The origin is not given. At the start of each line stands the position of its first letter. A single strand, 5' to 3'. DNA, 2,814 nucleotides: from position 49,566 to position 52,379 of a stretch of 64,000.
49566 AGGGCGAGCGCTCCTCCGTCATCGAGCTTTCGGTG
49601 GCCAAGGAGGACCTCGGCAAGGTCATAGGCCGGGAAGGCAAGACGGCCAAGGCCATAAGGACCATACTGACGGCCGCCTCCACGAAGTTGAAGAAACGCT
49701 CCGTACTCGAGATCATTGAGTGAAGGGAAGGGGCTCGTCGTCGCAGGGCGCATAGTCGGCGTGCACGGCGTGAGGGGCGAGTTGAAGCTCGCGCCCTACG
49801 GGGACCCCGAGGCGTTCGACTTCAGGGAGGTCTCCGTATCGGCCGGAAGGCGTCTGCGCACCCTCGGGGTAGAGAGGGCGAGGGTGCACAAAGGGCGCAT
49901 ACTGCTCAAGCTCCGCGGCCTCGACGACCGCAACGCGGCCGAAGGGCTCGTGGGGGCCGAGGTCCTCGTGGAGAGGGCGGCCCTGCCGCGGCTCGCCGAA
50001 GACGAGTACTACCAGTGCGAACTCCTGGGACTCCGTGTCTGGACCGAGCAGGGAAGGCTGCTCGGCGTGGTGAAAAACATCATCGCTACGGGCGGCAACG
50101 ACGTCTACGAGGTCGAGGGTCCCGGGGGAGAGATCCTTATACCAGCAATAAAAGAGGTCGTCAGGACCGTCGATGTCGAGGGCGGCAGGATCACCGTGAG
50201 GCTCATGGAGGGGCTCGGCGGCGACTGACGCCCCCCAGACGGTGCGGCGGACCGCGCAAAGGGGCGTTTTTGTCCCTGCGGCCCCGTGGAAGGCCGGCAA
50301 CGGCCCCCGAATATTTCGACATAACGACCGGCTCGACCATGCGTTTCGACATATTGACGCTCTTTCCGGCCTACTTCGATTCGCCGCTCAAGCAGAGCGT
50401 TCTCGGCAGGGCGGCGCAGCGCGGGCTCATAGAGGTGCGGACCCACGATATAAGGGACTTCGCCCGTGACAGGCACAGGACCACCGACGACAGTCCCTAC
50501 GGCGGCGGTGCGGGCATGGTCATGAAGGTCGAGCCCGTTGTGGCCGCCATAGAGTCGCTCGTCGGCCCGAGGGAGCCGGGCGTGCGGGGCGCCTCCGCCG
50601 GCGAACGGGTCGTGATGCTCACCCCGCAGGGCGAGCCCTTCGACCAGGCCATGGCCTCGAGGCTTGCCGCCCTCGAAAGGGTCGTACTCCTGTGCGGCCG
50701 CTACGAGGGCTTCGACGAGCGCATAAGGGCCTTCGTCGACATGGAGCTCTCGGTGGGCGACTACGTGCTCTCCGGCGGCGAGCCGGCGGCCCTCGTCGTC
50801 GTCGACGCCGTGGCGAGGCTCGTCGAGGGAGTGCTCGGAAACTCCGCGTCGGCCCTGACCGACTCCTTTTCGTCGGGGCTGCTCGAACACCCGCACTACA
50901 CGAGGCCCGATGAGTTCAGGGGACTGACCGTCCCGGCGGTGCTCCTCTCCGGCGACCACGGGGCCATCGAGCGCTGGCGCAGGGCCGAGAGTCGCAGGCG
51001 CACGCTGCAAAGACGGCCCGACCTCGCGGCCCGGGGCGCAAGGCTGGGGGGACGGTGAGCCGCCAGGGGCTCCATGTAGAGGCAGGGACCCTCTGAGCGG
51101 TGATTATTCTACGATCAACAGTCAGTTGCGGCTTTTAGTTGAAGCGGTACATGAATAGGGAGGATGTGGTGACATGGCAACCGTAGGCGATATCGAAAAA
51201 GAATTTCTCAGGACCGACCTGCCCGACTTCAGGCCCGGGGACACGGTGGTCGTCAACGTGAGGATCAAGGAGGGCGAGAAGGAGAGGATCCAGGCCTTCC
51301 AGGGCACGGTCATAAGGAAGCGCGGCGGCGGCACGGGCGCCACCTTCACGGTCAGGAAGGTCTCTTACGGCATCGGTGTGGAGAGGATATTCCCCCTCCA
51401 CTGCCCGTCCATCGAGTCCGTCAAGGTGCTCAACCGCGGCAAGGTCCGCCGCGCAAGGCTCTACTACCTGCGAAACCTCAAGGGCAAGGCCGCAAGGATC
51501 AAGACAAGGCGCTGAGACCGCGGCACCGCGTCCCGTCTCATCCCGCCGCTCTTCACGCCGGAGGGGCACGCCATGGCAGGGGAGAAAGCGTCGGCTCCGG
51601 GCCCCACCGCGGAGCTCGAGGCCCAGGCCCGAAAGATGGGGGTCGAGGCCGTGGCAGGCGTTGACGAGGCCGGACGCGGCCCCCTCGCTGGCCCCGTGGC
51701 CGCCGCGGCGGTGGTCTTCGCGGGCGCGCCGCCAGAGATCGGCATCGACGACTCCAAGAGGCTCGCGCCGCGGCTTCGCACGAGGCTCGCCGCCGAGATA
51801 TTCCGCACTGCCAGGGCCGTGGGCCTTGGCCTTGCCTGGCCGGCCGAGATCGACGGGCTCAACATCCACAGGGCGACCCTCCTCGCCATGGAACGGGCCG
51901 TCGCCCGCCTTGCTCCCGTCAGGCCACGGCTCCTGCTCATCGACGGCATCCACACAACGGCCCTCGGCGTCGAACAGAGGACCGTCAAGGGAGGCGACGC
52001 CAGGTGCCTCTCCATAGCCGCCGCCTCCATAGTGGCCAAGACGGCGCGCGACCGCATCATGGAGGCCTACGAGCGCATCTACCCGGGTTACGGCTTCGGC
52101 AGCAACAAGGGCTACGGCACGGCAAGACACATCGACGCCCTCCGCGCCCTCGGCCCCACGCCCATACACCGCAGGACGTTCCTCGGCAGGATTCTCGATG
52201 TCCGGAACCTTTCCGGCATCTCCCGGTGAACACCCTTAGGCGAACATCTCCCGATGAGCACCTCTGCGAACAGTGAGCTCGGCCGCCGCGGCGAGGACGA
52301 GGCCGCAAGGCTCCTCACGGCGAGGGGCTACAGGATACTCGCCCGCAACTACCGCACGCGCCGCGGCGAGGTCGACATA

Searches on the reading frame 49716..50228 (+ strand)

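Call 65: search_protein_families(library=pfam, proteins=[window:49716-50228:+], max_evalue=0.001)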
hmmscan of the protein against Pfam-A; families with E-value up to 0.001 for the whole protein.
window:49716-50228:+ (170 aa): 3 families
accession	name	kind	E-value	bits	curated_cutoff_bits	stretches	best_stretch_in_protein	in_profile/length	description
PF01782.24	RimM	-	1.6e-20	73.6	23.5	1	10-88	2-83/84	RimM N-terminal domain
PF24986.1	PRC_RimM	-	4.6e-15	55.5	27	1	102-167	3-69/69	RimM PRC barrel domain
PF05239.21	PRC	-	6.7e-12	45.7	21.2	1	95-166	1-76/78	PRC-barrel domain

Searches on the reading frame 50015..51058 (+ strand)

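Call 65: search_protein_families(library=pfam, proteins=[window:50015-51058:+], max_evalue=0.001)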
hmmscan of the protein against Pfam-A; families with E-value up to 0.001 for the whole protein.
window:50015-51058:+ (347 aa): 1 family
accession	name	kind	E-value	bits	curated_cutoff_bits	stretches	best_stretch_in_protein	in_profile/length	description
PF01746.26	tRNA_m1G_MT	-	1.8e-62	211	27.3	1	131-335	2-195/195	tRNA (Guanine-1)-methyltransferase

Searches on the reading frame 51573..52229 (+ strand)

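Call 65: search_protein_families(library=pfam, proteins=[window:51573-52229:+], max_evalue=0.001)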
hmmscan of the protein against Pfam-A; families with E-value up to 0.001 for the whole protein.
window:51573-52229:+ (218 aa): 1 family
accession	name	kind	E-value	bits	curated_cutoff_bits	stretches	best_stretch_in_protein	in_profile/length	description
PF01351.25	RNase_HII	-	1.1e-33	117.3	25.8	1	28-203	1-196/199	Ribonuclease HII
